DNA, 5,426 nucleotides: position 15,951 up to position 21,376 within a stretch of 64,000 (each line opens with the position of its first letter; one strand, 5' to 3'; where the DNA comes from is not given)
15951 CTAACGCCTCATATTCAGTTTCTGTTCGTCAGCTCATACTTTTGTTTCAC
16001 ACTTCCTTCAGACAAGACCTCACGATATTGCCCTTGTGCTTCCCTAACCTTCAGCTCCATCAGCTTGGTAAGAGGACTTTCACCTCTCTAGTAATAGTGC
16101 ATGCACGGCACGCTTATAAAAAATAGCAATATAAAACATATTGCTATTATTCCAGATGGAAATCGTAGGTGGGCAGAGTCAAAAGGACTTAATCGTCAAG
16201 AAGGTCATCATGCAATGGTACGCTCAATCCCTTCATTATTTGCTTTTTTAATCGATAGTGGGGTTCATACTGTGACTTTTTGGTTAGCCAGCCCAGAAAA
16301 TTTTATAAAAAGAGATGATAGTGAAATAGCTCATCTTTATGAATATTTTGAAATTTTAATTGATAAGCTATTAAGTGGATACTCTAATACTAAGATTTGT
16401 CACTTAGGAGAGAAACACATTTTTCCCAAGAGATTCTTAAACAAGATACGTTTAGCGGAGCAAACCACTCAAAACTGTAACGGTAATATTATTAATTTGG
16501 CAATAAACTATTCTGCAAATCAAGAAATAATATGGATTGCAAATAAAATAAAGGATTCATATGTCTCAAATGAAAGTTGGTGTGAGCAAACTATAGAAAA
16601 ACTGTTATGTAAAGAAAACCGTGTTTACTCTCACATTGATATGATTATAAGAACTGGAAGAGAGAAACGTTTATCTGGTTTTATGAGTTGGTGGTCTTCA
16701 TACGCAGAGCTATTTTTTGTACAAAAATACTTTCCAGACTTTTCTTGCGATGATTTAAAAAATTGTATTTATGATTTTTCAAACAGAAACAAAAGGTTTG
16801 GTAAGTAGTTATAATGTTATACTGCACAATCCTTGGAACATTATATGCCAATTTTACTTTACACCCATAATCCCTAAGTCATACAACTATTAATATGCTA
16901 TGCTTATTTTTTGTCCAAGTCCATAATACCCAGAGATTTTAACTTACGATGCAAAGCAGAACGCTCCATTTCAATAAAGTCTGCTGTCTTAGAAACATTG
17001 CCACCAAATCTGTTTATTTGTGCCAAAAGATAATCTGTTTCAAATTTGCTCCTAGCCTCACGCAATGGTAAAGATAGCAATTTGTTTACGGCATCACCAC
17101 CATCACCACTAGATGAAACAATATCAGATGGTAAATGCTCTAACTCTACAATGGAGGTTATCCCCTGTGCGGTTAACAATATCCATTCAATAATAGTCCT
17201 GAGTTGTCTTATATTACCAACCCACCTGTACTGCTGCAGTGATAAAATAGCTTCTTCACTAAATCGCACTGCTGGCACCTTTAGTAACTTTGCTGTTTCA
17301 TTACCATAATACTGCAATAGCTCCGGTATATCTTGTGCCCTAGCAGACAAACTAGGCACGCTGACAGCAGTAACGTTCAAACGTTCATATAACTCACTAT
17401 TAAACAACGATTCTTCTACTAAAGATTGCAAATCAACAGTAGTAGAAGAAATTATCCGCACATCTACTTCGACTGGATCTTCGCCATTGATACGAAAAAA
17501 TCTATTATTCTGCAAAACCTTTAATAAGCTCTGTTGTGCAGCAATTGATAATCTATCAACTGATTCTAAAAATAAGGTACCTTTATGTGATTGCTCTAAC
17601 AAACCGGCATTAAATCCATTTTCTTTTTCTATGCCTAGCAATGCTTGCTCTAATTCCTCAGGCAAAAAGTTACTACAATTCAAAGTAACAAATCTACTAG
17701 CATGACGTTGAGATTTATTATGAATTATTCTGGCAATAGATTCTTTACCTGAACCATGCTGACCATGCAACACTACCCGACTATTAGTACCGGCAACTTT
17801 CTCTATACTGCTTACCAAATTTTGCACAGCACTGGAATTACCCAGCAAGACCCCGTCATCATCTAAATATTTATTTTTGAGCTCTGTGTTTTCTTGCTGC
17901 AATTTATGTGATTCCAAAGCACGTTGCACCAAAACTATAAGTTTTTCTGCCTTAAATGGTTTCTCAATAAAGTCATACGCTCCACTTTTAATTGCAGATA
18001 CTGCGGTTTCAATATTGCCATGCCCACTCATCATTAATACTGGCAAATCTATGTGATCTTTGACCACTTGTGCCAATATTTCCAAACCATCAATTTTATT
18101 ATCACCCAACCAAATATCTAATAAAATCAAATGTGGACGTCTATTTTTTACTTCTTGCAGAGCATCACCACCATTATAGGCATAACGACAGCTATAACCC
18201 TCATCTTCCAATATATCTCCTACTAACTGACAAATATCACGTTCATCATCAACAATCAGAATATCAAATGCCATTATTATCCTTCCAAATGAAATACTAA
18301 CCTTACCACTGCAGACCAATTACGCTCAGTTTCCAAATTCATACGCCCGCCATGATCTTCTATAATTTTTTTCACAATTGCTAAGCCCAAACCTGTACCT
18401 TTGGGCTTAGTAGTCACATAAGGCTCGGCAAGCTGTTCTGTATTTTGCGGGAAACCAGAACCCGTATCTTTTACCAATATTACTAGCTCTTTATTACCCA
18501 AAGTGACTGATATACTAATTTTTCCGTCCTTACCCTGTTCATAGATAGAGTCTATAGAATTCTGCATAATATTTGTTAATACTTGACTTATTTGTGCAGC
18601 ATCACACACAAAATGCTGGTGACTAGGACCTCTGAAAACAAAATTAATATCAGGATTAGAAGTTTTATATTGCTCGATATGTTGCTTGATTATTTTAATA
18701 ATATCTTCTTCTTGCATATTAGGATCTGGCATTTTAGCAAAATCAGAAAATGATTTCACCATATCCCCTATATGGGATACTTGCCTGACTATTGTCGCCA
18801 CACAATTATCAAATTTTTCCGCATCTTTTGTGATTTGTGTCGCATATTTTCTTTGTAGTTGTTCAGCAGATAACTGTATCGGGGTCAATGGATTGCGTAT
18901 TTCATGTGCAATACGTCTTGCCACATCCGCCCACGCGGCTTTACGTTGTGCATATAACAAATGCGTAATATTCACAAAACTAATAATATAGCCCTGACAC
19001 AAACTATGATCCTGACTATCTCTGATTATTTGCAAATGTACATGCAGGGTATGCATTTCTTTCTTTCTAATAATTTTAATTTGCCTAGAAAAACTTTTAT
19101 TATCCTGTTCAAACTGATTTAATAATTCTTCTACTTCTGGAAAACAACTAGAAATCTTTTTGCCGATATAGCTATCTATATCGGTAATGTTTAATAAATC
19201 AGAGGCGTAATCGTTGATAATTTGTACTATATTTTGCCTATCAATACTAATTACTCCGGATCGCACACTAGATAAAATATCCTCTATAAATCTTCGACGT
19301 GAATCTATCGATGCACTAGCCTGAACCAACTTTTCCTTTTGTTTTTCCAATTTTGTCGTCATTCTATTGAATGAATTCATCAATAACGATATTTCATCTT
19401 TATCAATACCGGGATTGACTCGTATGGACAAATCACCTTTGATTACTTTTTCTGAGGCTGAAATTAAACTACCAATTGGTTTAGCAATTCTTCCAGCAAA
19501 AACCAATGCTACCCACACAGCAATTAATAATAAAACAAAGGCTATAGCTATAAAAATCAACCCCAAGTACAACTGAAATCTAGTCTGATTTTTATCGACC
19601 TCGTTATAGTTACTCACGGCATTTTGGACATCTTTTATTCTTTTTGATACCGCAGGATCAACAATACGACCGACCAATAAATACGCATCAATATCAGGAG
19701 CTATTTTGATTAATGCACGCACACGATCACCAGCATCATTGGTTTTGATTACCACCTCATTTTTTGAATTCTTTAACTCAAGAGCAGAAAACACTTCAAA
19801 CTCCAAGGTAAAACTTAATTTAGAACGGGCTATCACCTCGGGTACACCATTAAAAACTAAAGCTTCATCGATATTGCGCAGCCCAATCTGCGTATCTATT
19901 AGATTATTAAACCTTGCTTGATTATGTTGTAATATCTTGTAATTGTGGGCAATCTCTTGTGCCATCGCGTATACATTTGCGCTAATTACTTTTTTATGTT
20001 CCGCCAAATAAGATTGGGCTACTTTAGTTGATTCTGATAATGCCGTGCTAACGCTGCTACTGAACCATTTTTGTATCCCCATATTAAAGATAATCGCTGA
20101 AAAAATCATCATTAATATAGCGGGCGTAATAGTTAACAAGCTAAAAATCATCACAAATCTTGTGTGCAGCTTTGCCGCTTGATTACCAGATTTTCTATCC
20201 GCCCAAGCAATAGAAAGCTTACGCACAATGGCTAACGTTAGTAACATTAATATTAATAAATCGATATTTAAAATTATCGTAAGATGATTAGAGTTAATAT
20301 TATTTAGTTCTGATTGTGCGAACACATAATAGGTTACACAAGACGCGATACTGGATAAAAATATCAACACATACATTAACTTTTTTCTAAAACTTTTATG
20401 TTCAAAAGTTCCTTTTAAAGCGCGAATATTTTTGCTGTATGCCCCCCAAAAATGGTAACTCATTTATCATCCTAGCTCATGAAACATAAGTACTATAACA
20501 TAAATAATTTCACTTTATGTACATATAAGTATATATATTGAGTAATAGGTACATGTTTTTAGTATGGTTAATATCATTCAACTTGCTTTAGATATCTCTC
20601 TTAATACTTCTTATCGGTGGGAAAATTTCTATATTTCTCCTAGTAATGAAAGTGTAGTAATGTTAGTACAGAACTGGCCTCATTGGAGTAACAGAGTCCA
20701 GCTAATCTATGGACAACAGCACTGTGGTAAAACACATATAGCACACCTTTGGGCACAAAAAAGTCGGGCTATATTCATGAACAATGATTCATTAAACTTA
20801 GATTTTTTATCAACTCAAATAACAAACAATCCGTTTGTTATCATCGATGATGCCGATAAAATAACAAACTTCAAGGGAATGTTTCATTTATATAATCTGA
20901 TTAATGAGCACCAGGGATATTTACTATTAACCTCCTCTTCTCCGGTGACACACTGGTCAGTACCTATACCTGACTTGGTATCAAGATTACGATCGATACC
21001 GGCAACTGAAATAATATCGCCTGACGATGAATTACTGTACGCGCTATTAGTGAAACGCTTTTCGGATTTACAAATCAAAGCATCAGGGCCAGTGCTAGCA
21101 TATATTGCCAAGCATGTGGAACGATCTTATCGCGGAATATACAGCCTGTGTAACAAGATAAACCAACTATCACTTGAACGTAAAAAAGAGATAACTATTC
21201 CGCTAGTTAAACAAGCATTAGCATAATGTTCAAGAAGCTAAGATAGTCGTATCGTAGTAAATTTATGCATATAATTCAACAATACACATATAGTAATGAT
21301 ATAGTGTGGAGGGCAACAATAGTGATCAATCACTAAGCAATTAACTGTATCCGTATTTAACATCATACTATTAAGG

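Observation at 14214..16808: Divergent cis-prenyltransferase split from its likely original start by the antisense intron; the current ATG is intron-derived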

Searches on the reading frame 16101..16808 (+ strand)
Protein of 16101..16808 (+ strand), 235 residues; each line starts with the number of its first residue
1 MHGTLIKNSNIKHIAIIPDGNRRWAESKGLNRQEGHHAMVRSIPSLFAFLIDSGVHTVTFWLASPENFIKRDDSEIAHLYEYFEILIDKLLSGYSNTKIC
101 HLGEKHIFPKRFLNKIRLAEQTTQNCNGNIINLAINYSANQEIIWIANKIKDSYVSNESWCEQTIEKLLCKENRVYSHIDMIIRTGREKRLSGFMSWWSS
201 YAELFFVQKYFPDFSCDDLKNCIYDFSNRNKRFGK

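Call 4: search_protein_families(library=pfam, proteins=[window:16101-16808:+], max_evalue=0.01)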
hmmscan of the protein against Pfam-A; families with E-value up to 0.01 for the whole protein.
window:16101-16808:+ (235 aa): 1 family
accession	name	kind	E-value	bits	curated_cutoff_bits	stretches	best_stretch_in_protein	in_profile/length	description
PF01255.24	Prenyltransf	-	3.3e-50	171.1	27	1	17-234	1-219/219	Putative undecaprenyl diphosphate synthase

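Call 16: search_protein_families(library=ncbifam, proteins=[window:16101-16808:+], max_evalue=0.00001)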
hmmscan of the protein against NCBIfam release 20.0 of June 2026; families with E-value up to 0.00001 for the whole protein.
window:16101-16808:+ (235 aa): 16 families
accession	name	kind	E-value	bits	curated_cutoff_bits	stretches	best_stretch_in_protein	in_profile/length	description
NF011407.0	PRK14833.1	equivalog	1.2e-47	162.5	325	1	8-235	2-231/233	di-trans,poly-cis-decaprenylcistransferase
TIGR00055.1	uppS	equivalog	2.5e-47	161.2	109.55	1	12-234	3-228/228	polyprenyl diphosphate synthase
NF011405.0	PRK14830.1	equivalog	8.7e-47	159.8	304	1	8-235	20-250/251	undecaprenyl pyrophosphate synthase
NF011403.0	PRK14828.1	equivalog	1.3e-44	152.5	348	1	3-235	21-258/258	isoprenyl transferase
NF011412.0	PRK14839.1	equivalog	2.6e-42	144.9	334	1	9-234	8-227/240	di-trans,poly-cis-decaprenylcistransferase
NF011406.0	PRK14831.1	subfamily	6.9e-41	140.1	375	1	10-235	23-251/256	undecaprenyl pyrophosphate synthase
NF007596.1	PRK10240.1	equivalog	3.9e-38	131.2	418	1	9-234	14-242/251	(2E,6E)-farnesyl-diphosphate-specific ditrans,polycis-undecaprenyl-diphosphate synthase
NF011408.0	PRK14834.1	equivalog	6.1e-38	130.7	348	1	9-234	16-244/252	isoprenyl transferase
NF011411.0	PRK14838.1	equivalog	2.5e-35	121.9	417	1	7-235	9-238/244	isoprenyl transferase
NF011404.0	PRK14829.1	equivalog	2.7e-35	121.9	372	1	7-235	27-258/260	isoprenyl transferase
NF011409.0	PRK14835.1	equivalog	5.3e-35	121.1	425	1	11-235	46-279/279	isoprenyl transferase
NF011413.0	PRK14840.1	equivalog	1.1e-32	113.7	410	1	8-235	16-250/250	isoprenyl transferase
NF011415.0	PRK14842.1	equivalog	1.6e-32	112.9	360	1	11-234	9-236/241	isoprenyl transferase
NF011410.0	PRK14837.1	equivalog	5.1e-32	111.3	342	1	7-235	3-230/230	undecaprenyl pyrophosphate synthase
NF011414.0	PRK14841.1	equivalog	5.5e-32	111.3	401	1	12-234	5-228/233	isoprenyl transferase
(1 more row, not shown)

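Call 43: search_solved_structures(query=window:16101-16805:+, show_alignments=1, max_evalue=1e-20)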
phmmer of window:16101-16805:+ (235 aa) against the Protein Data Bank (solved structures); distinct sequences matched with E-value up to 1e-20: 25.
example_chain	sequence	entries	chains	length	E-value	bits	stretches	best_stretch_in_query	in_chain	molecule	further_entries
3ugs_B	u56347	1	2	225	3e-33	118.6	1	10-235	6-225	Undecaprenyl pyrophosphate synthase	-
5cqb_A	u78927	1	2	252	3.6e-33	118.3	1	11-234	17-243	Ditrans,polycis-undecaprenyl-diphosphate synthase ((2E,6E)-farnesyl-diphosphate specific)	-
1jp3_A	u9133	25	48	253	3.6e-33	118.3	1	11-234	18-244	undecaprenyl pyrophosphate synthase | Undecaprenyl pyrophosphate synthetase | Ditrans,polycis-undecaprenyl-diphosphate synthase ((2E,6E)-farnesyl-diphosphate sp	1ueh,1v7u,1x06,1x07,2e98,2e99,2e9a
7vpc_A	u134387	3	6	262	5.5e-33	117.7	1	11-234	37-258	Neryl-diphosphate synthase 1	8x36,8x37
8x35_A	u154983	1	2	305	8.9e-33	117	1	11-234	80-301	Neryl diphosphate synthase 1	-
5hxn_A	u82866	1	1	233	1.1e-32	116.7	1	12-234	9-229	(2Z,6Z)-farnesyl diphosphate synthase, chloroplastic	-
1x08_A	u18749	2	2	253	4.8e-32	114.6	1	11-234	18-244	Undecaprenyl pyrophosphate synthetase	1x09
8wu6_A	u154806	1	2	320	6.6e-32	114.2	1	12-234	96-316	Nerylneryl diphosphate synthase CPT2, chloroplastic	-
5hxo_A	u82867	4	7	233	7.4e-32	114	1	12-234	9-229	(2Z,6Z)-farnesyl diphosphate synthase, chloroplastic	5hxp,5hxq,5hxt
8kga_A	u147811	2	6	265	7.5e-32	114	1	11-234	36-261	Dimethylallylcistransferase CPT1, chloroplastic,Dehydrodolichyl diphosphate synthase 2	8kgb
6loi_A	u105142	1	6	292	1.3e-30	109.9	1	12-234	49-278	Isoprenyl transferase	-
2d2r_A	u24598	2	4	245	2.4e-30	109.1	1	8-235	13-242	Undecaprenyl Pyrophosphate Synthase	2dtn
1f75_A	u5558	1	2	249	4.9e-29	104.8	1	11-234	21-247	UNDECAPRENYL PYROPHOSPHATE SYNTHETASE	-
3wyi_A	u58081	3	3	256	1.5e-28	103.2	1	7-234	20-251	Isoprenyl transferase | Undecaprenyl pyrophosphate synthase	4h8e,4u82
5hc6_A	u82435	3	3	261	4.5e-28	101.6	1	11-234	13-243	prenyltransference for protein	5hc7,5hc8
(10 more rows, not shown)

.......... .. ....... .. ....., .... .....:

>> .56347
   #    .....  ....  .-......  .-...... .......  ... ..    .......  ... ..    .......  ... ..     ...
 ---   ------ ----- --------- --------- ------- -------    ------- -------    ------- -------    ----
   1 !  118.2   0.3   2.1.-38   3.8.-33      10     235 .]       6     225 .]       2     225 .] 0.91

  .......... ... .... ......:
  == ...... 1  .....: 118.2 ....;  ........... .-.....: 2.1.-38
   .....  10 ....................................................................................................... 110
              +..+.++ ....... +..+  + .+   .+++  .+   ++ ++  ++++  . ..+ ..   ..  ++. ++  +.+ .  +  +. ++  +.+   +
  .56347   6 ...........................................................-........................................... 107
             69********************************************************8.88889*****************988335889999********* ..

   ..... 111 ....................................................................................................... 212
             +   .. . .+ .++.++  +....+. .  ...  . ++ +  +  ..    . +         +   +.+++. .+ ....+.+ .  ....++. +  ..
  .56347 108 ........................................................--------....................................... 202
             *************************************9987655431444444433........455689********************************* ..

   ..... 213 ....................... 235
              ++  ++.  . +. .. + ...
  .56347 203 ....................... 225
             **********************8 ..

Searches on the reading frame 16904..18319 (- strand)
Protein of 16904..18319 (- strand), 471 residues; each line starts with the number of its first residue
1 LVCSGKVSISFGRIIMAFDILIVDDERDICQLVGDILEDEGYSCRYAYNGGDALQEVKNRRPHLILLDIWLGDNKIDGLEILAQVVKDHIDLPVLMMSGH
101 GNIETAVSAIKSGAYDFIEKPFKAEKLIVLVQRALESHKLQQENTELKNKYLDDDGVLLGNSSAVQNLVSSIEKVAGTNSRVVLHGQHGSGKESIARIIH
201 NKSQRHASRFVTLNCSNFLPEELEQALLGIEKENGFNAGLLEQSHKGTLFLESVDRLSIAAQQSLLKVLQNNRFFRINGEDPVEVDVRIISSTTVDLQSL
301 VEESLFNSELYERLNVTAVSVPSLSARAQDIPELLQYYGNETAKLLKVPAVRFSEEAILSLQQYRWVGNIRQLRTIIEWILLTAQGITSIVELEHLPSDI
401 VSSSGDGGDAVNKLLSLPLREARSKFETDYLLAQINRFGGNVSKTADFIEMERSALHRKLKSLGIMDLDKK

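Call 16: search_protein_families(library=ncbifam, proteins=[window:16904-18319:-], max_evalue=0.00001)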
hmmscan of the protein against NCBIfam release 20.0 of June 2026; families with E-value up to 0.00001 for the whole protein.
window:16904-18319:- (471 aa): 97 families (the best 25 are shown)
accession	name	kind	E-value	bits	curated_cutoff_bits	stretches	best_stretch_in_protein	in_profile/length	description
NF051870.1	NAssimRespRegNtrX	equivalog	1.3e-168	561.6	600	1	18-465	2-452/452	nitrogen assimilation response regulator NtrX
TIGR01818.1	ntrC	equivalog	5.2e-85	286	558.6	1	20-415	1-403/463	nitrogen regulation protein NR(I)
NF008469.0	PRK11361.1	equivalog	1.2e-82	278.1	714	1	19-466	6-457/461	acetoacetate metabolism transcriptional regulator AtoC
TIGR02915.1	PEP_resp_reg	equivalog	5.2e-77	259.6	502.6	1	20-465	1-444/445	PEP-CTERM-box response regulator transcription factor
NF008176.1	PRK10923.1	equivalog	1.3e-74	251.5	620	1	20-404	6-389/469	nitrogen regulation protein NR(I)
NF041946.1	LuxO_transreg_Vib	equivalog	9.9e-66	222.4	800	1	23-462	2-459/463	quorum-sensing sigma-54 dependent transcriptional regulator LuxO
NF007689.0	PRK10365.1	equivalog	2.8e-65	220.8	760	1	18-460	6-439/441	sigma-54-dependent response regulator transcription factor ZraR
NF041552.1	TF_PrdR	equivalog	4.4e-65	220.1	795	1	136-462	247-575/577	sigma-54 dependent transcriptional regulator PrdR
NF011695.0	PRK15115.1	equivalog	8.1e-64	216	763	1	19-460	8-433/445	two-component system response regulator GlrR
NF003451.0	PRK05022.1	equivalog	5.1e-59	200.3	476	1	134-466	167-511/512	nitric oxide reductase transcriptional regulator NorR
NF047793.1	ResRegPgtA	equivalog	2.7e-55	187.9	650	1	18-465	6-408/414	two-component system response regulator PgtA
NF008485.2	PRK11388.1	equivalog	2.8e-53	181.2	551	1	158-467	334-639/643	dihydroxyacetone kinase operon transcriptional regulator DhaR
TIGR02329.1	propionate_PrpR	equivalog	7.9e-53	179.9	499.2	1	139-462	198-526/526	propionate catabolism operon regulatory protein PrpR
TIGR01817.1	nifA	equivalog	2.4e-52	178.4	528.85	1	130-378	170-422/534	nif-specific transcriptional activator NifA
NF041906.1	V4R_TF_MobR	exception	7.5e-51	173.2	999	1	132-462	211-543/544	phenol degradation transcriptional regulator MobR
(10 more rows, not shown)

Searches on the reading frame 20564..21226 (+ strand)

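Call 16: search_protein_families(library=ncbifam, proteins=[window:20564-21226:+], max_evalue=0.00001)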
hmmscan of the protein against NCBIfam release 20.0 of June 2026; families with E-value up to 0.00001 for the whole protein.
window:20564-21226:+ (220 aa): 8 families
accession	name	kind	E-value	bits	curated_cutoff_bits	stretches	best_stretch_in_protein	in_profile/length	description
NF006571.0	PRK09087.1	equivalog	2.2e-47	161.7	297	1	6-219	8-220/228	DnaA regulatory inactivator HdaA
NF005149.0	PRK06620.1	equivalog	7.3e-39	133.3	316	1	6-219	3-214/221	hypothetical protein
TIGR03420.1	DnaA_homol_Hda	equivalog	2.9e-34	118.6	194.8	1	6-220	1-226/226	DnaA regulatory inactivator Hda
NF051883.1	DnaARegInactHdaA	equivalog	1.4e-29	103.4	300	1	6-219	4-222/229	DnaA regulatory inactivator HdaA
NF005982.0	PRK08084.1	equivalog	5.2e-15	55.7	268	1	5-219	7-233/235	DnaA inactivator Hda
TIGR00362.1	DnaA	equivalog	5.8e-14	52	343.9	1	88-219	200-335/437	chromosomal replication initiator protein DnaA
NF006486.0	PRK08903.1-6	equivalog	9.4e-07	28.6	307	1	27-219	23-216/222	DnaA regulatory inactivator Hda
NF006485.0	PRK08903.1-5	equivalog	7.8e-06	25.7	289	0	6-220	4-226/233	DnaA regulatory inactivator Hda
